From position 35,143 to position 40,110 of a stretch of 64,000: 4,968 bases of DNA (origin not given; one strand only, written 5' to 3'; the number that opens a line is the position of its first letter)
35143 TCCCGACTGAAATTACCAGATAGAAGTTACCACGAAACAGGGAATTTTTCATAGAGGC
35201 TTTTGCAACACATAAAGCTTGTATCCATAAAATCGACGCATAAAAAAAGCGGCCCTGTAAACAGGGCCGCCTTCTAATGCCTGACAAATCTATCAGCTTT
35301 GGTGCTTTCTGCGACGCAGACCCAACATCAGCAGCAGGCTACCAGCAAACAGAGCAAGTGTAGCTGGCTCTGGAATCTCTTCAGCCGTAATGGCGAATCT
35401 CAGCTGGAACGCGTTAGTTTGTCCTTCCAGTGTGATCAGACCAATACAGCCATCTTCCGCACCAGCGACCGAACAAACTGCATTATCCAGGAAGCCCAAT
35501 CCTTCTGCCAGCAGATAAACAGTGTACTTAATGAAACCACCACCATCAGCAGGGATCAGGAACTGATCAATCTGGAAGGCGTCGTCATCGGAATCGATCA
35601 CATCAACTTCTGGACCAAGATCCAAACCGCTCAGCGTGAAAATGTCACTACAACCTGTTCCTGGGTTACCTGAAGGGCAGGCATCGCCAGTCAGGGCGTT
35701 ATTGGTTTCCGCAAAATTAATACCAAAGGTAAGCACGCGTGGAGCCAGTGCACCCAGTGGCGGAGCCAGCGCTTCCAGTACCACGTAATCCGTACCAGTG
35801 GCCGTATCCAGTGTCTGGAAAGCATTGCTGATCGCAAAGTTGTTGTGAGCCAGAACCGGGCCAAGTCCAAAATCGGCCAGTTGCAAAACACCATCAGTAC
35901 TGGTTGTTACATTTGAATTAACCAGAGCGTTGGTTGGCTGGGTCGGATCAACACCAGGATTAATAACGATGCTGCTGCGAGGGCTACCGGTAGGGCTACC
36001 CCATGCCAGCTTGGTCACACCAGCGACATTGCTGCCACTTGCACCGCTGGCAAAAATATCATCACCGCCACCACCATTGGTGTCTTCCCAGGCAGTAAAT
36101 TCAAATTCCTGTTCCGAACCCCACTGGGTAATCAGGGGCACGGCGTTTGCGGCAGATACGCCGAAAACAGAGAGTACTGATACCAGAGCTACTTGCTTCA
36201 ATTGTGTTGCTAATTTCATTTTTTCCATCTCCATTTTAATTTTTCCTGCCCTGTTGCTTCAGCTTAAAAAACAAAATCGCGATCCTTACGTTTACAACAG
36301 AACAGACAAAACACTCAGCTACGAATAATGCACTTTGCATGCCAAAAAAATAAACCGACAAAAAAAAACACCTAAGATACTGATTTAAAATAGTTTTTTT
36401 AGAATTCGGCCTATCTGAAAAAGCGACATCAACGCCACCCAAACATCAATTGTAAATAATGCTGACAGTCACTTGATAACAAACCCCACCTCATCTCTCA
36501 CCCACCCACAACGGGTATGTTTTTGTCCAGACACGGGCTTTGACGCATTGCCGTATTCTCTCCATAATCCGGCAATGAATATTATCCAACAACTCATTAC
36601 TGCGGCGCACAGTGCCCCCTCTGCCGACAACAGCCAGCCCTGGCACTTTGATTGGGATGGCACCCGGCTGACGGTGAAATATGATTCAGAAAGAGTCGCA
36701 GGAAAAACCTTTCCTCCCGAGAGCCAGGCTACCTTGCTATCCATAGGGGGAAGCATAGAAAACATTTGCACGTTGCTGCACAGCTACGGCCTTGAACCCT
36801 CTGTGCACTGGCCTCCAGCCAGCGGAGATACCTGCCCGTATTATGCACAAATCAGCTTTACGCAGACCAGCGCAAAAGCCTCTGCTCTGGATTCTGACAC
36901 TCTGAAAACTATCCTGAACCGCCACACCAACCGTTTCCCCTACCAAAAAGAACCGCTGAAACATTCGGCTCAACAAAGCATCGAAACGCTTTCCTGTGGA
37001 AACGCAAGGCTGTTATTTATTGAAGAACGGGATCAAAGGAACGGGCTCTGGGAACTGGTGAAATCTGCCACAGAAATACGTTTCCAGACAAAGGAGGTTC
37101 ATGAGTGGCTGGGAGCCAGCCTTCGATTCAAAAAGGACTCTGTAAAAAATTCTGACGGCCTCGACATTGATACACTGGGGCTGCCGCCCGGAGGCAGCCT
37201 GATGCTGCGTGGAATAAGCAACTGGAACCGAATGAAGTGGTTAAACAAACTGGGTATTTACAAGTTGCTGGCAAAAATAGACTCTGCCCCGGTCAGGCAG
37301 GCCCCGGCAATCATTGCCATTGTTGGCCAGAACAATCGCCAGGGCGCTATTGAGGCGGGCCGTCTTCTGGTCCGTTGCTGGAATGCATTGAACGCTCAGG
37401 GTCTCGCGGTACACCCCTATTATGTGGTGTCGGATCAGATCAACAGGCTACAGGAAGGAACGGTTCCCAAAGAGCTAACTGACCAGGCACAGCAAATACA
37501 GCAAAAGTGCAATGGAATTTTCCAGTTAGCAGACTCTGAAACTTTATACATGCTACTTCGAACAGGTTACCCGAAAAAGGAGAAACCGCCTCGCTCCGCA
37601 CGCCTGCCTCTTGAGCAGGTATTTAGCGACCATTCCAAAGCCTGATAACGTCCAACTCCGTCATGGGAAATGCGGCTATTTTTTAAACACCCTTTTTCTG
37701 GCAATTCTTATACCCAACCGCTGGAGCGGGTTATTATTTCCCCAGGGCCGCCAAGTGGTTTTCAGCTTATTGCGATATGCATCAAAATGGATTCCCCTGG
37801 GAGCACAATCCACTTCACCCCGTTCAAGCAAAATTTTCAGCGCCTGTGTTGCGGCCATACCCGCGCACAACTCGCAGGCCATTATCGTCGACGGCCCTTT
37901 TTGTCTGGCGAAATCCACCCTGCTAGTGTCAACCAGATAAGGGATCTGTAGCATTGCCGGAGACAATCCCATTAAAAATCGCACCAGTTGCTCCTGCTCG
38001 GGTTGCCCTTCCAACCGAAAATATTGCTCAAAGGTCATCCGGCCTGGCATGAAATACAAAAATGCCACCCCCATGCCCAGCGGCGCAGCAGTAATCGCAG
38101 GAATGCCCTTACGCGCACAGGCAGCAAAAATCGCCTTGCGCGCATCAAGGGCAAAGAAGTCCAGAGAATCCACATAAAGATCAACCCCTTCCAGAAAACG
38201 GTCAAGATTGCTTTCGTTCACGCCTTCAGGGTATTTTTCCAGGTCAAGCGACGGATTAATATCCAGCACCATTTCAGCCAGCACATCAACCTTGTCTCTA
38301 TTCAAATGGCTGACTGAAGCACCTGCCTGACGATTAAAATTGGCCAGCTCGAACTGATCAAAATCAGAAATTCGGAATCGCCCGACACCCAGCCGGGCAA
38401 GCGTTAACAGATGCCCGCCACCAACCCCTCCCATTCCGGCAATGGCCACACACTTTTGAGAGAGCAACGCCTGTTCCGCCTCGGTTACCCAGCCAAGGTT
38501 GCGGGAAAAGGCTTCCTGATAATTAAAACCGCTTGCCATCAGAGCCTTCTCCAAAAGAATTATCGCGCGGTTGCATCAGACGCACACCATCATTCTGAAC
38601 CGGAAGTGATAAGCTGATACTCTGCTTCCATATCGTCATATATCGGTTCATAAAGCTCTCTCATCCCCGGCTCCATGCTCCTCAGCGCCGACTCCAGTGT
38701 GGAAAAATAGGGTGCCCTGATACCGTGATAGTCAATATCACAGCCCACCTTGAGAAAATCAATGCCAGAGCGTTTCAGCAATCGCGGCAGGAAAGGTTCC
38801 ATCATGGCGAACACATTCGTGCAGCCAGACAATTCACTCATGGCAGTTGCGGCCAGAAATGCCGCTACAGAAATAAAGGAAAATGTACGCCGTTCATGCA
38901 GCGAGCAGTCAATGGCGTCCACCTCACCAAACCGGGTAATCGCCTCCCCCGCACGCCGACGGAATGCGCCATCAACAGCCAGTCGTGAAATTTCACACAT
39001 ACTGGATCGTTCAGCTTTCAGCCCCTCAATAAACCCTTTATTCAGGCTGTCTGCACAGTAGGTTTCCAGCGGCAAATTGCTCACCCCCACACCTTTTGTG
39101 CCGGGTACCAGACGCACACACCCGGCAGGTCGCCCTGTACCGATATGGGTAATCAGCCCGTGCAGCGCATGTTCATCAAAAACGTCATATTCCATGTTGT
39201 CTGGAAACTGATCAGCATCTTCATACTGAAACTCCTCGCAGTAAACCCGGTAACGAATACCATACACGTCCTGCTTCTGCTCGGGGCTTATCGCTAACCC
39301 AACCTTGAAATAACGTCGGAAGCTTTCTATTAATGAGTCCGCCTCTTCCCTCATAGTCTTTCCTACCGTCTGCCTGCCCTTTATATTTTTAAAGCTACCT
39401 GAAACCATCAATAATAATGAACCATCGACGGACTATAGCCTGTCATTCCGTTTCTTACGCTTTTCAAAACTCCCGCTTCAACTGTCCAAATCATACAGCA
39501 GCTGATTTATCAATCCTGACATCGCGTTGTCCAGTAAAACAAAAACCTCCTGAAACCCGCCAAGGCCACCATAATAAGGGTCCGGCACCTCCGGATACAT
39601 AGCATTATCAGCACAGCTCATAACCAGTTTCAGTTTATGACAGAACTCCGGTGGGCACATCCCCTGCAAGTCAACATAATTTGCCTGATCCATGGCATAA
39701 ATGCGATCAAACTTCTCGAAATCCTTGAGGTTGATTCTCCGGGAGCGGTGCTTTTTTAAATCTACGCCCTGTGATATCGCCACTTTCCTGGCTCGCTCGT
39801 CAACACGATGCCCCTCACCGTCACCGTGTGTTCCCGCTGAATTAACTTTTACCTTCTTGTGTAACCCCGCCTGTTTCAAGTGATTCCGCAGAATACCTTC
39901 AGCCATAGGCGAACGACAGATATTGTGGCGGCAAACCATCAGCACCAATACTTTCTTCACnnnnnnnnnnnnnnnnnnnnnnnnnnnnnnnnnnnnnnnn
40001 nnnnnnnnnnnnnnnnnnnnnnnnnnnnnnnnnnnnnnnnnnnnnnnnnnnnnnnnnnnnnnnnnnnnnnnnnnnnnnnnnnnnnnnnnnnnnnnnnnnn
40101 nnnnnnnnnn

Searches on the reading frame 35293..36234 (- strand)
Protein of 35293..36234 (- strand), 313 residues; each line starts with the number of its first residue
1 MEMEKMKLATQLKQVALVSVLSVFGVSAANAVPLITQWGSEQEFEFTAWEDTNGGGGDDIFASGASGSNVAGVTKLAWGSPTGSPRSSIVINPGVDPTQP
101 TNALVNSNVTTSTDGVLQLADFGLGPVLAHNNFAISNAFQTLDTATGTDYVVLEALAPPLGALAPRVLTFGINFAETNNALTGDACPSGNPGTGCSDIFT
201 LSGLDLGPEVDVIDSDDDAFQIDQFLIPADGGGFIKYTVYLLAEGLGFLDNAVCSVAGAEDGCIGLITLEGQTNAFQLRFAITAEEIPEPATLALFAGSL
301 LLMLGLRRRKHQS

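Call 12: search_protein_families(library=ncbifam, proteins=[window:35293-36234:-], max_evalue=0.00001)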
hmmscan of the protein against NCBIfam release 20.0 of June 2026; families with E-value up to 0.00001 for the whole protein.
window:35293-36234:- (313 aa): 2 families
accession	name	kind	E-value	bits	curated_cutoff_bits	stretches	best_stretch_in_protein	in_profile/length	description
NF038125.1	PEP_CTERM_THxN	subfamily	1.9e-50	171.7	85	1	17-310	6-246/246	THxN family PEP-CTERM protein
NF033554.9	floc_PepA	equivalog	9.7e-06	25.6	80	1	168-310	134-260/261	flocculation-associated PEP-CTERM protein PepA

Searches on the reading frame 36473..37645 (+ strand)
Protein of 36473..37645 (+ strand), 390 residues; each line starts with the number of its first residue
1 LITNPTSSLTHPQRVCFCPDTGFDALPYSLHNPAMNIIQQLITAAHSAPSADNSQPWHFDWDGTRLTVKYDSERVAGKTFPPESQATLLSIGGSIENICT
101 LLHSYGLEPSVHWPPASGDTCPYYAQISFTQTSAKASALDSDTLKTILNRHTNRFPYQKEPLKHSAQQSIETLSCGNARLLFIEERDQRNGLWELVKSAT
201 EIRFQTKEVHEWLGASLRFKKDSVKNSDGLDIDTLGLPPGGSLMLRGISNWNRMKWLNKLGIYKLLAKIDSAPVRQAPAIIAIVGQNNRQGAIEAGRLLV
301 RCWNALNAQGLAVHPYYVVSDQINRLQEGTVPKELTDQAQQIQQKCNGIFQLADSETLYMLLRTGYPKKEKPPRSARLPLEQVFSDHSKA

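Call 12: search_protein_families(library=ncbifam, proteins=[window:36473-37645:+], max_evalue=0.00001)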
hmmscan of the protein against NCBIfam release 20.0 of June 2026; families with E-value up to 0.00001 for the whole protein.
window:36473-37645:+ (390 aa): 4 families
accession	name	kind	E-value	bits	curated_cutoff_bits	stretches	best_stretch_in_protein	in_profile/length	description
NF047509.1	Rv3131_FMN_oxido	subfamily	7.9e-41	140.6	199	1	41-383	2-318/319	Acg family FMN-binding oxidoreductase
NF005901.0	PRK07877.1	equivalog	3.1e-38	131.5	476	1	34-384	373-718/722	Rv1355c family protein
NF011424.0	PRK14851.1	subfamily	1e-36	126.2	1170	1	36-369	326-662/679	hypothetical protein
NF011425.0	PRK14852.1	equivalog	6.8e-17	60.6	1337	1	36-222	614-797/989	hypothetical protein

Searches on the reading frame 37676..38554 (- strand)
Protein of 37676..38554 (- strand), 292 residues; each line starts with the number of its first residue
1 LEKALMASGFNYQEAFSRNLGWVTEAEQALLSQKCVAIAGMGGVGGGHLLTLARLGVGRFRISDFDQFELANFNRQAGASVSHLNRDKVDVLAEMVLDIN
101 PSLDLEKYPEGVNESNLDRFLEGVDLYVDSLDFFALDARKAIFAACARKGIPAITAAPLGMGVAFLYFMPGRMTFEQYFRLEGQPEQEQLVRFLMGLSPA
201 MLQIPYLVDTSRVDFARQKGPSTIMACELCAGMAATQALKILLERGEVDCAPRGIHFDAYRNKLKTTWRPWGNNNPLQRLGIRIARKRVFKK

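Call 12: search_protein_families(library=ncbifam, proteins=[window:37676-38554:-], max_evalue=0.00001)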
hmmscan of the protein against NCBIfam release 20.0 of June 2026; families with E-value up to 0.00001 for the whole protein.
window:37676-38554:- (292 aa): 20 families
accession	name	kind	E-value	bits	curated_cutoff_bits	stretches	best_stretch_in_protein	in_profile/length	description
NF006077.0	PRK08223.1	equivalog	8.4e-132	438.6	266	1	8-290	3-286/296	hypothetical protein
NF011424.0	PRK14851.1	subfamily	4.5e-94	315.8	1170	1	12-287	22-297/679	hypothetical protein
NF011425.0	PRK14852.1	equivalog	2.9e-74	250.6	1337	1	14-287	313-586/989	hypothetical protein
NF006395.0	PRK08644.1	equivalog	4.2e-24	85.4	159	1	24-149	21-143/215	sulfur carrier protein ThiS adenylyltransferase ThiF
TIGR02356.1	adenyl_thiF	equivalog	1.1e-23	83.7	275.25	1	23-171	11-157/203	thiazole biosynthesis adenylyltransferase ThiF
NF006444.0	PRK08762.1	equivalog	6.3e-22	77.7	449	1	20-158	134-270/387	molybdopterin-synthase adenylyltransferase MoeB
TIGR02354.1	thiF_fam2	equivalog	1.7e-20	73.8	152.2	1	31-133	19-120/200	thiamine biosynthesis protein ThiF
NF004281.0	PRK05690.1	subfamily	1.2e-19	70.5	266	1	26-165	25-162/250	molybdopterin-synthase adenylyltransferase MoeB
NF005901.0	PRK07877.1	equivalog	1.4e-19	69.9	476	1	17-154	91-225/722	Rv1355c family protein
NF047750.1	SAMPActivE1UbaA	equivalog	2.9e-17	62.9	450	1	26-154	26-151/270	SAMP-activating enzyme E1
NF004111.0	PRK05600.1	equivalog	3.1e-15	56.2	437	1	21-136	30-144/371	ThiF family adenylyltransferase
TIGR02355.1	moeB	equivalog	5e-15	55.5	376.55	1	28-161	19-150/240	molybdopterin-synthase adenylyltransferase MoeB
NF011696.0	PRK15116.1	equivalog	1.4e-14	54.5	304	1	26-159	23-155/268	tRNA cyclic N6-threonylcarbamoyladenosine(37) synthase TcdA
NF006204.0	PRK08328.1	equivalog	1.4e-13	50.9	339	1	16-171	10-164/231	hypothetical protein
NF005902.0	PRK07878.1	equivalog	3e-13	49.4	647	1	28-136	37-145/392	adenylyltransferase/sulfurtransferase MoeZ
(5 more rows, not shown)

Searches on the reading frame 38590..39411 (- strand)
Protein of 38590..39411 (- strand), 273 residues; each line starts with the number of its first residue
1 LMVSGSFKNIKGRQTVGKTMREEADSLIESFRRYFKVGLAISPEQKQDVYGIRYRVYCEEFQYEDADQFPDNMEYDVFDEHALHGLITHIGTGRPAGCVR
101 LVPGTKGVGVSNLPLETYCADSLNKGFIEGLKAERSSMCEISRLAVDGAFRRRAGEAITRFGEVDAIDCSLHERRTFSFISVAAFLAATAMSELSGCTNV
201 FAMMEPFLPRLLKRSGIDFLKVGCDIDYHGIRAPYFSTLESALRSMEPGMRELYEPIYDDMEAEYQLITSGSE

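Call 12: search_protein_families(library=ncbifam, proteins=[window:38590-39411:-], max_evalue=0.00001)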
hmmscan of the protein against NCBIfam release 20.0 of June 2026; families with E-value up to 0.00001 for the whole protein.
window:38590-39411:- (273 aa): 1 family
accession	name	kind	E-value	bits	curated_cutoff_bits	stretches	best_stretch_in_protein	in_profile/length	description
TIGR03694.1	exosort_acyl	subfamily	2.5e-64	217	111.95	1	29-264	2-240/241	PEP-CTERM/exosortase system-associated acyltransferase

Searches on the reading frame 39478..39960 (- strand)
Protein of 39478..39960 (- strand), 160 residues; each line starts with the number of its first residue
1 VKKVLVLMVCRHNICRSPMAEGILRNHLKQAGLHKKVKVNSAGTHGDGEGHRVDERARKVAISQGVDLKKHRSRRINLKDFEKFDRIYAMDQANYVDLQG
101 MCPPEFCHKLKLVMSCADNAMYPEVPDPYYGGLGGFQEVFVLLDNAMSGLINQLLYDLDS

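Call 12: search_protein_families(library=ncbifam, proteins=[window:39478-39960:-], max_evalue=0.00001)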
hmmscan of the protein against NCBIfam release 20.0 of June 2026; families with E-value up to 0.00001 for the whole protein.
window:39478-39960:- (160 aa): 4 families
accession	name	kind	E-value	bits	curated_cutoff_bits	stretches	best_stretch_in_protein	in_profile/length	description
NF008486.0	PRK11391.1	equivalog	2.6e-18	66.9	247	1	6-148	9-140/148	phosphotyrosine-protein phosphatase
NF007520.0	PRK10126.1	equivalog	2e-16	60.7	243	1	6-146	5-134/147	low molecular weight protein-tyrosine-phosphatase Wzb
TIGR02691.1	arsC_pI258_fam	equivalog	1.7e-06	28.3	174.3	1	7-90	2-76/129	arsenate reductase (thioredoxin)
TIGR02689.1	ars_reduc_gluta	equivalog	2.9e-06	27.5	157.6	1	6-88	3-76/126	arsenate reductase, glutathione/glutaredoxin type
